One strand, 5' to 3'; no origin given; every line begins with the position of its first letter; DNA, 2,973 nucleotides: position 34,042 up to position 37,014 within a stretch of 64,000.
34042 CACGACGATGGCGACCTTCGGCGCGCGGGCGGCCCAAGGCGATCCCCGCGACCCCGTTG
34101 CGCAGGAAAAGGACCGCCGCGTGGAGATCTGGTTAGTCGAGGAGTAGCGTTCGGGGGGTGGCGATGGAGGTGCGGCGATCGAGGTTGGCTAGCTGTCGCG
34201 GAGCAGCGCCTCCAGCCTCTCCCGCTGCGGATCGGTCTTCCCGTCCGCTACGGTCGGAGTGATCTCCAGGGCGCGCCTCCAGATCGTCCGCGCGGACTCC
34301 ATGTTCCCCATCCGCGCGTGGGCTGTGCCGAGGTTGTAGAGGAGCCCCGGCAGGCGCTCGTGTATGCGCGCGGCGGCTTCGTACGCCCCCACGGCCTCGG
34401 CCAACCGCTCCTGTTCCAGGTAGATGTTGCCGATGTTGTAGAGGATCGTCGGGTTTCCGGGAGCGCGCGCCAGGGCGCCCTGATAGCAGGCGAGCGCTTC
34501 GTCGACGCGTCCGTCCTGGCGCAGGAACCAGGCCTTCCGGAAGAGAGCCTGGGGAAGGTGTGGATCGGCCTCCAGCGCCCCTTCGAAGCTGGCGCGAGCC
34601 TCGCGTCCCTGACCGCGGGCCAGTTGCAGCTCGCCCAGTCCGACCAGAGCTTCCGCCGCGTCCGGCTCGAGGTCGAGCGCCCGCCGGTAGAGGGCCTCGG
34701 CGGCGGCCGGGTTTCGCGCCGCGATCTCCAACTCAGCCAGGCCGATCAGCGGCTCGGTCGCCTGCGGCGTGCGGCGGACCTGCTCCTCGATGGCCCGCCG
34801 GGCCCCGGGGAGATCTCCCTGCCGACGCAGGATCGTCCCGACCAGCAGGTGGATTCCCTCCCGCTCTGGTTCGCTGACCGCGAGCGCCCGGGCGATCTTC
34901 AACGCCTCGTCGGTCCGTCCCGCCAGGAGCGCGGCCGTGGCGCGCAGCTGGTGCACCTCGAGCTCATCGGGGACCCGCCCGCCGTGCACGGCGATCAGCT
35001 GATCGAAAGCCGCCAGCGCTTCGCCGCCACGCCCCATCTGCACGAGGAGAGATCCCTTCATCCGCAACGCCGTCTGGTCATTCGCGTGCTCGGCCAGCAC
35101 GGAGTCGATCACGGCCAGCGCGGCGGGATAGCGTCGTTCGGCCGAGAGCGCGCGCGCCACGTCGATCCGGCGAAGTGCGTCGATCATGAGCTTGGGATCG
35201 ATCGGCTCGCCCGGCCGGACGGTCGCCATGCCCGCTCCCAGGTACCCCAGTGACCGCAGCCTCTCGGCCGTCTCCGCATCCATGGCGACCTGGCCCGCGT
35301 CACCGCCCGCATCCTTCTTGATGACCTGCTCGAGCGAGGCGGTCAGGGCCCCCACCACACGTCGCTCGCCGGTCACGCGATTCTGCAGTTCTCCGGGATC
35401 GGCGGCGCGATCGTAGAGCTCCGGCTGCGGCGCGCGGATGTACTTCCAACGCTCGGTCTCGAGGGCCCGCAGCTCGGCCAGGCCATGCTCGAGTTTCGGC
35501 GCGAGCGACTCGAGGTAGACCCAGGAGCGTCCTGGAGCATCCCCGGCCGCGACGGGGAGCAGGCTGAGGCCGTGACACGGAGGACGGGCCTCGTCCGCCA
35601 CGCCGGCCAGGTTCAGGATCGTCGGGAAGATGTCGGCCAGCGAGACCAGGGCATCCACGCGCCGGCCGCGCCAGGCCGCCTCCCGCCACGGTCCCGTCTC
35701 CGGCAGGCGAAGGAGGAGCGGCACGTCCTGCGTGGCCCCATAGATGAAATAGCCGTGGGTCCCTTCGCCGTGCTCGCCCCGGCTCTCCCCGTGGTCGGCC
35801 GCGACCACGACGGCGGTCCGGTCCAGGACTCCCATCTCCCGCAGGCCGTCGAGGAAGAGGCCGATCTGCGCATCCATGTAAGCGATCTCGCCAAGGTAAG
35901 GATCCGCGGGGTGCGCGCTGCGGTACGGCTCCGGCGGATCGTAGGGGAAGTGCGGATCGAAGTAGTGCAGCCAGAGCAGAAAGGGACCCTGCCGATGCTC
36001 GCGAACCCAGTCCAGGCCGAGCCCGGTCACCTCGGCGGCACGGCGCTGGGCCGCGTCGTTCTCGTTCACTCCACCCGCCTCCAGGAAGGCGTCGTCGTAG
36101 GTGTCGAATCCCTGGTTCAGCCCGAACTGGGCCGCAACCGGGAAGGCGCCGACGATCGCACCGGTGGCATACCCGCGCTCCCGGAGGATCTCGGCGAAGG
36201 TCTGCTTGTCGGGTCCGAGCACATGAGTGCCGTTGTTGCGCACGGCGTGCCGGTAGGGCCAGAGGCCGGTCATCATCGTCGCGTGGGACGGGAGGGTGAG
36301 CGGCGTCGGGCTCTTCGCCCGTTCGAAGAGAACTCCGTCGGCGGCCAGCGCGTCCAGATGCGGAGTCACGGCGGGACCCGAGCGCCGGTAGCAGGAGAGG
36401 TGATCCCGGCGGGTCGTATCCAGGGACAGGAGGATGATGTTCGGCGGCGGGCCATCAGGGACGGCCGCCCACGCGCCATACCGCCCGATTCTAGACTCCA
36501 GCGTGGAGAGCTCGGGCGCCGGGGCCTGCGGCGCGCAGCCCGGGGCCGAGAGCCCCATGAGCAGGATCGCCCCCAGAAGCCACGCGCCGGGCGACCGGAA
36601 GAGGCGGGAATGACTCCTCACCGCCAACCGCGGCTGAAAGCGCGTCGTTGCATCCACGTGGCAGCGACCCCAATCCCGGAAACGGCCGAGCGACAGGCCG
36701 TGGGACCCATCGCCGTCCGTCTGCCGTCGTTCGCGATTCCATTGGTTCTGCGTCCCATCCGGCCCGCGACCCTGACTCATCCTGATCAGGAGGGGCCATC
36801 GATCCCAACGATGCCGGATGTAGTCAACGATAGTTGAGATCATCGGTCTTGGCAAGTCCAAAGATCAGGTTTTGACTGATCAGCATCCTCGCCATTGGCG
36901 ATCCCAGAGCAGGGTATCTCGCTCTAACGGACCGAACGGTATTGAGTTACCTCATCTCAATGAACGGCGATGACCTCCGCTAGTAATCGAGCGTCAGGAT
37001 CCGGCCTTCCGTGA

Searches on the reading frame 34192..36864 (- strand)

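Call 36: search_protein_families(library=pfam, proteins=[window:34192-36864:-], max_evalue=0.00001)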
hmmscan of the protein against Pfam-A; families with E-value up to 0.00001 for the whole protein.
window:34192-36864:- (891 aa): 18 families
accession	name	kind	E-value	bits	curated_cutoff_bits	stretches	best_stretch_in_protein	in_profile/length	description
PF00884.28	Sulfatase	-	1.5e-41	143.1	25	1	141-422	1-301/301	Sulfatase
PF13432.12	TPR_16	-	1.4e-31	108.9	32.7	4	781-834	7-60/65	Tetratricopeptide repeat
PF07719.23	TPR_2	-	5.8e-30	101.3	27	0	771-804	1-34/34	Tetratricopeptide repeat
PF14559.12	TPR_19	-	1.5e-25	89.7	25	2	714-769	2-57/68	Tetratricopeptide repeat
PF13428.12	TPR_14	-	1.5e-24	84.4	23.5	0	706-746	4-44/44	Tetratricopeptide repeat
PF00515.34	TPR_1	-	7.9e-22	76.6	27.8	0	807-834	3-30/34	Tetratricopeptide repeat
PF13424.12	TPR_12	-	1.1e-21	77.3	30.1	2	806-868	4-74/77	Tetratricopeptide repeat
PF13414.12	TPR_11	-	4.6e-20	71.5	26.8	2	782-818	5-41/42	TPR repeat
PF13181.12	TPR_8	-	7e-20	69.9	25.7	0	841-871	3-33/34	Tetratricopeptide repeat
PF13431.12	TPR_17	-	4e-19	67.7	24.4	0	793-825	1-33/34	Tetratricopeptide repeat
PF13371.12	TPR_9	-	1e-15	57.9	35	0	811-889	1-73/73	Tetratricopeptide repeat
PF13176.12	TPR_7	-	1.4e-15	56.4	27.9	0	773-805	1-35/36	Tetratricopeptide repeat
PF01663.27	Phosphodiest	-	1.1e-13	52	23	1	144-212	2-66/342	Type I phosphodiesterase / nucleotide pyrophosphatase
PF13174.12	TPR_6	-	1.3e-11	44.7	26.3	0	772-803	1-32/33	Tetratricopeptide repeat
PF16347.10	SGSH_C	-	4.6e-10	40.3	29.3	1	372-513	9-150/154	N-sulphoglucosamine sulphohydrolase, C-terminal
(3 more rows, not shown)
